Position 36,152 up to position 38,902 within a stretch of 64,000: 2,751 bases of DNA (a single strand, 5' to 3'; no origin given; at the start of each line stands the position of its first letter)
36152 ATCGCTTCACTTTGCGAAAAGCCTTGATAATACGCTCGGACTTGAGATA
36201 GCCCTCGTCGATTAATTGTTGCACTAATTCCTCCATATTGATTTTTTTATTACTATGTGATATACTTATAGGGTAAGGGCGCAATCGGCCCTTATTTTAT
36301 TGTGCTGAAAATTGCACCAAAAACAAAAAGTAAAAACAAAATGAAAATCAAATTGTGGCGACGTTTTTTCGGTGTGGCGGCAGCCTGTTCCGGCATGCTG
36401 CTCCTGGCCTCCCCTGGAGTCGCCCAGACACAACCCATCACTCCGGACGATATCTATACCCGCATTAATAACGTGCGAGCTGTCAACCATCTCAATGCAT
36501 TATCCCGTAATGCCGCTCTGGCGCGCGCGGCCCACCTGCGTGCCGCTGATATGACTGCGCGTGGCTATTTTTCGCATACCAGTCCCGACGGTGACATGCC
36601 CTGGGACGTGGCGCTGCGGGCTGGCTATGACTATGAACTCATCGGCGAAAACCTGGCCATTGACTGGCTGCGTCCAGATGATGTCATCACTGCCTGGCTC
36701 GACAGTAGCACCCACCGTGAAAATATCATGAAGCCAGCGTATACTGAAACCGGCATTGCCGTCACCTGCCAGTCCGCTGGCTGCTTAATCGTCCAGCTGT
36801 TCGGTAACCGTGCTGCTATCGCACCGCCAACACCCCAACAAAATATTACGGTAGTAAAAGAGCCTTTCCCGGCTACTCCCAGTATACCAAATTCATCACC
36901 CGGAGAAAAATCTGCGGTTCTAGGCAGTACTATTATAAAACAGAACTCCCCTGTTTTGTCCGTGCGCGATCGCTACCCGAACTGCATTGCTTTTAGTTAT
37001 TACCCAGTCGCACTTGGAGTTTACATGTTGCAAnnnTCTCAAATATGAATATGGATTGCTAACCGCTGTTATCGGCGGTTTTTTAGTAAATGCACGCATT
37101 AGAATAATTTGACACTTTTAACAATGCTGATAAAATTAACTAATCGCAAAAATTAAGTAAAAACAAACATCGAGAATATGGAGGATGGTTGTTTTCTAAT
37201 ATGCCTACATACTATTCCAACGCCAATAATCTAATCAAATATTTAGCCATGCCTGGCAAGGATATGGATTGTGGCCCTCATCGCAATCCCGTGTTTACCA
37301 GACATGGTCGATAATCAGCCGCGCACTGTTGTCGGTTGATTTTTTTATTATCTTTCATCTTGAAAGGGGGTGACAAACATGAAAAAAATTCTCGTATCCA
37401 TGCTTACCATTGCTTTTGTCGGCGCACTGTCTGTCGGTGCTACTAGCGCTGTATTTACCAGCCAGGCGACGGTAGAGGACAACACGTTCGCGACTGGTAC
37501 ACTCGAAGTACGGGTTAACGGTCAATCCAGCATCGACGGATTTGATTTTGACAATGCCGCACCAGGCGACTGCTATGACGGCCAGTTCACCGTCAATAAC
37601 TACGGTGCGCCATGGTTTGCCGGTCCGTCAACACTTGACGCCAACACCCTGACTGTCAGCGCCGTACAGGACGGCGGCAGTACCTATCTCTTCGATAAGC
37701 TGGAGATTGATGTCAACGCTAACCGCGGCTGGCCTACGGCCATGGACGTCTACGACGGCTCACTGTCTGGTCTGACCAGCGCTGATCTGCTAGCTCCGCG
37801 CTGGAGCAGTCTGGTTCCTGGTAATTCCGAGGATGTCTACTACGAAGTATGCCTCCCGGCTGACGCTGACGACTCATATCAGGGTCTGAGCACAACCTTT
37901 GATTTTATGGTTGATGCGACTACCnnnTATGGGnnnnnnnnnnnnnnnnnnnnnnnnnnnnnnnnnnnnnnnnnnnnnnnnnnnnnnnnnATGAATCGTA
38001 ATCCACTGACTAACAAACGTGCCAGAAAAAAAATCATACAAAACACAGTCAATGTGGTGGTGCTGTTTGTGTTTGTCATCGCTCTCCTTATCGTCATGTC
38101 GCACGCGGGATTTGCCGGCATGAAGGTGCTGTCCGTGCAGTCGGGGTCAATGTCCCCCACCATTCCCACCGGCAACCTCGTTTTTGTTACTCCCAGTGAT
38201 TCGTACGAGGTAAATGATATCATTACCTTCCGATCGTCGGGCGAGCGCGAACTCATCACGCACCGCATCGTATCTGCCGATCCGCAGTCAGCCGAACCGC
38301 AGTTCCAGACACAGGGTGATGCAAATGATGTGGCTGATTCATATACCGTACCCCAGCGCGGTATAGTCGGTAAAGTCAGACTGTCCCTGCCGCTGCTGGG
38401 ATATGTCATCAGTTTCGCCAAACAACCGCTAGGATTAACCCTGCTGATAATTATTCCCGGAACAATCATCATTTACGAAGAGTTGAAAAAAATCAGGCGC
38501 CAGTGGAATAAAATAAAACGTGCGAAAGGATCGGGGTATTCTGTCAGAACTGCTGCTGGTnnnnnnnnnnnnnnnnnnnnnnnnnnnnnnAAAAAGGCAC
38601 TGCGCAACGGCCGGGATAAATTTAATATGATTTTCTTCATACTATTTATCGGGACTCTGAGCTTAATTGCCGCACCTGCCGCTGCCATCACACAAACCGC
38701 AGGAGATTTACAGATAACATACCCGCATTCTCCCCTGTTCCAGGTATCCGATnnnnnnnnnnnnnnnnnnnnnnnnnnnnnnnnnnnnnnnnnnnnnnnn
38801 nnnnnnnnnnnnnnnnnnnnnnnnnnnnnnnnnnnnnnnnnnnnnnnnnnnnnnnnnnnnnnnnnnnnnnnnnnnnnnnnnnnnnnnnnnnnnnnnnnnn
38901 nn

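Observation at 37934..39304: SipW-like signal peptidase fused in frame to a second secretory domain carrying an LPRTG sorting signal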

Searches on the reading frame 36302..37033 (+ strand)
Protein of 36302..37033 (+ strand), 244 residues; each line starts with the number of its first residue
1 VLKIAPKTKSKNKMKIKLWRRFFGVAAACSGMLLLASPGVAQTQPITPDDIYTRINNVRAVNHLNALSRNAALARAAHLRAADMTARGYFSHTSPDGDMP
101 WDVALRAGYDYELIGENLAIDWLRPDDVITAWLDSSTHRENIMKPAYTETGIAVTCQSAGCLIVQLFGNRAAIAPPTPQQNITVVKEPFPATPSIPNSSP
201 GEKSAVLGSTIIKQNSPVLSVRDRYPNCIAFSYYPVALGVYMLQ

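Call 3: search_protein_families(library=pfam, proteins=[window:36302-37033:+], max_evalue=0.1)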
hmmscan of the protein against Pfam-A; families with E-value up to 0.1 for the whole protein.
window:36302-37033:+ (244 aa): 2 families
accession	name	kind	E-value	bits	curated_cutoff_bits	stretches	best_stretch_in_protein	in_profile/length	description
PF00188.32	CAP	-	2.5e-18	67.5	21.1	1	54-165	3-115/117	Cysteine-rich secretory protein family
PF05489.18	Phage_tail_X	-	0.017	15.2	22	1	20-49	16-45/60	Phage Tail Protein X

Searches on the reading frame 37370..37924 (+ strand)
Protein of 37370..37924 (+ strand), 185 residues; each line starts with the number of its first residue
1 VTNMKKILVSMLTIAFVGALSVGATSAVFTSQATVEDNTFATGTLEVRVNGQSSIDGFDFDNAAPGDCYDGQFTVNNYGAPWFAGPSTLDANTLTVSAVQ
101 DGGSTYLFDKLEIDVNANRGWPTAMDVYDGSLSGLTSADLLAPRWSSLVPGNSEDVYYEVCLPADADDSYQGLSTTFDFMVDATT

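Call 3: search_protein_families(library=pfam, proteins=[window:37370-37924:+], max_evalue=0.1)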
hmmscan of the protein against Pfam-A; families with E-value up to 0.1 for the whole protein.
window:37370-37924:+ (185 aa): 1 family
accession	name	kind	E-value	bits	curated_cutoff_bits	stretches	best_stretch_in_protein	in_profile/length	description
PF12389.13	Peptidase_M73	-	2.6e-07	31.1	22.5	1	5-80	4-75/196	Camelysin metallo-endopeptidase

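Call 4: search_protein_families(library=ncbifam, proteins=[window:37370-37924:+], max_evalue=0.1)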
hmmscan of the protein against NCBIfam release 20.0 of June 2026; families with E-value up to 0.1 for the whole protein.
window:37370-37924:+ (185 aa): 3 families
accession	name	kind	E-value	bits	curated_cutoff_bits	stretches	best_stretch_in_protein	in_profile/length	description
TIGR04088.1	cognate_SipW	domain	1.2e-06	28.5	19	1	11-45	1-34/34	SipW-dependent-type signal peptide-containing protein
NF046066.1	BioflmMtrxTasA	equivalog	0.00089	18.8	450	1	1-80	1-77/264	biofilm matrix protein TasA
TIGR04429.1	Phr_nterm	subfamily_domain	0.0022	18.4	25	1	4-27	1-24/28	Phr family secreted Rap phosphatase inhibitor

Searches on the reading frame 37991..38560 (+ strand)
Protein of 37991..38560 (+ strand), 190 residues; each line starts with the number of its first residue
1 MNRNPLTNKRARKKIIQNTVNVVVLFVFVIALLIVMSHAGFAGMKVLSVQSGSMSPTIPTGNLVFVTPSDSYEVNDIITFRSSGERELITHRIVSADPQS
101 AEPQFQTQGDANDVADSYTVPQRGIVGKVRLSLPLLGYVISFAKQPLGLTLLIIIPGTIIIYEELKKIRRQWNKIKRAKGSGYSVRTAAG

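Call 69: find_homologous_proteins(query=A5, max_evalue=1e-8)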
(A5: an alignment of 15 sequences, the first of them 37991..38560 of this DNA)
Query A5 (15 sequences) (190 aa, profile of the alignment): 6002 proteins with E <= 1e-8 among 8000 candidates; the best 120 are listed.
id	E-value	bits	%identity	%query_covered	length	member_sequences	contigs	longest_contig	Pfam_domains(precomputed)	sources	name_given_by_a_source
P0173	2.5e-55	205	42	67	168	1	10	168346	PF00717.29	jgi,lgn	jgi:signal peptidase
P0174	4.9e-55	204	46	65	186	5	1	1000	-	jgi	-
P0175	3.4e-54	201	42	82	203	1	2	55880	-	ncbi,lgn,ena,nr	ncbi:MAG: signal peptidase I [Candidatus Pacebacteria bacterium]|nr:signal peptidase I [Candidatus P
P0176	4.2e-54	201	40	92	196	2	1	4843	-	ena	-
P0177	1.2e-53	199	41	74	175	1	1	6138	-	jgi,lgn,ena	-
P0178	1.2e-53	199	38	92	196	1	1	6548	PF10502.15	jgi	jgi:signal peptidase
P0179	1.7e-53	199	40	85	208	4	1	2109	-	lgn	-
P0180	1.9e-53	198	40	85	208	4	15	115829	-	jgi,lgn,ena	jgi:signal peptidase I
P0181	2.6e-53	198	44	71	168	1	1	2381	PF00717.29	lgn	-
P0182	4.4e-53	197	41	87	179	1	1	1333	-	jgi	jgi:signal peptidase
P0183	8.2e-53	196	47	85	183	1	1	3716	PF00717.29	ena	-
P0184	2.2e-52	195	44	81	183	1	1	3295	-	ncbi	-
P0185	4.0e-52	194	50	72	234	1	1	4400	-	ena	-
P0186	4.2e-52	194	46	71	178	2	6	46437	-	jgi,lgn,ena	-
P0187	4.3e-52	194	37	86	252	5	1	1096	-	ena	-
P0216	3.3e-50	188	54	86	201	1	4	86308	-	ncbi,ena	-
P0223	1.8e-49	186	45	88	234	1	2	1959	PF00717.29,PF10502.15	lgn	-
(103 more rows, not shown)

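Call 70: find_encoding_contigs(protein=P0216, flank=7000, max_places=3)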
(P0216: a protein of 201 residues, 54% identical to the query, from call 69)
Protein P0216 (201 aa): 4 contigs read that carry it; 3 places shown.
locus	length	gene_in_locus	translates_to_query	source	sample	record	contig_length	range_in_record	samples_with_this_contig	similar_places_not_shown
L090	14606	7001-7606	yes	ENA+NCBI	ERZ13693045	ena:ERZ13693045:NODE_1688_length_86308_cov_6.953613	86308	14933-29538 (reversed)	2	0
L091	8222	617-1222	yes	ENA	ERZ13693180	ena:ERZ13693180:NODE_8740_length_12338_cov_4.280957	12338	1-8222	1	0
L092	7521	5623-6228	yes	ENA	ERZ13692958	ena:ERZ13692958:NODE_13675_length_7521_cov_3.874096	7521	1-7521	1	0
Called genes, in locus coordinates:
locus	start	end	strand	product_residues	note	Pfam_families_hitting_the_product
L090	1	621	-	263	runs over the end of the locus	PF18761:Heliorhodopsin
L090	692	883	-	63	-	-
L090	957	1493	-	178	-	PF27226:AF_1845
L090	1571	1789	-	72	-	-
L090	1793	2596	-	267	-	PF01061:ABC2_membrane (weak), PF12679:ABC2_membrane_2, PF12730:ABC2_membrane_4, PF12698:ABC2_membrane_3, PF10920:DUF2705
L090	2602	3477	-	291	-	PF00005:ABC_tran, PF13304:AAA_21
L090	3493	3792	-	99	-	-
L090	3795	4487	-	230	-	PF12483:GIDE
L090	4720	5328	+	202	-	-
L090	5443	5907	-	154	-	-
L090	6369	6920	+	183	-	PF12389:Peptidase_M73 (weak)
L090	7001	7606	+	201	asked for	-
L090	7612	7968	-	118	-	PF06942:GlpM (weak)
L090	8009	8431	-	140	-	PF02823:ATP-synt_DE_N, PF00401:ATP-synt_DE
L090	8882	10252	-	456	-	PF02874:ATP-synt_ab_N, PF00006:ATP-synt_ab, PF22919:ATP-synt_VA_C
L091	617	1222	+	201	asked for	-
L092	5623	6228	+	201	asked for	-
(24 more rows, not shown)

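Call 73: find_encoding_contigs(protein=P0223, flank=3000, max_places=3)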
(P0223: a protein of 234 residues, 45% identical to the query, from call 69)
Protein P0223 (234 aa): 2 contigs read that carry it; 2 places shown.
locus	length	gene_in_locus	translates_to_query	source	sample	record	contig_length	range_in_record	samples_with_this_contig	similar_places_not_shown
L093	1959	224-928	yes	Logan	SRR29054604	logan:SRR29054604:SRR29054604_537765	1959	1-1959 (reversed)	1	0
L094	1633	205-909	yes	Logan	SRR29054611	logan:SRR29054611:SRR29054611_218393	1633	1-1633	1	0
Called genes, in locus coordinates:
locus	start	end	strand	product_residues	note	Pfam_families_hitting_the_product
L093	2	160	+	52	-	?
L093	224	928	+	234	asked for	PF10502:Peptidase_S26 (weak), PF00717:Peptidase_S24 (weak)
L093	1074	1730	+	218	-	PF00932:LTD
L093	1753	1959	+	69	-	?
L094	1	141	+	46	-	?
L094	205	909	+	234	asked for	PF10502:Peptidase_S26 (weak), PF00717:Peptidase_S24 (weak)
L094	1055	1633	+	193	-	?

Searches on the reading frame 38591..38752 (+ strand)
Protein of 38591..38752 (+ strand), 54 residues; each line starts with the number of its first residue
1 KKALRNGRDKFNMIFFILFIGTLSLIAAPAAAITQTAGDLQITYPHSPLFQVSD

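Call 82: search_protein_families(library=ncbifam, proteins=[window:38591-38752:+], max_evalue=10)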
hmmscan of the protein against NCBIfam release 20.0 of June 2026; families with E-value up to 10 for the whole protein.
seq(54 aa): 0 families
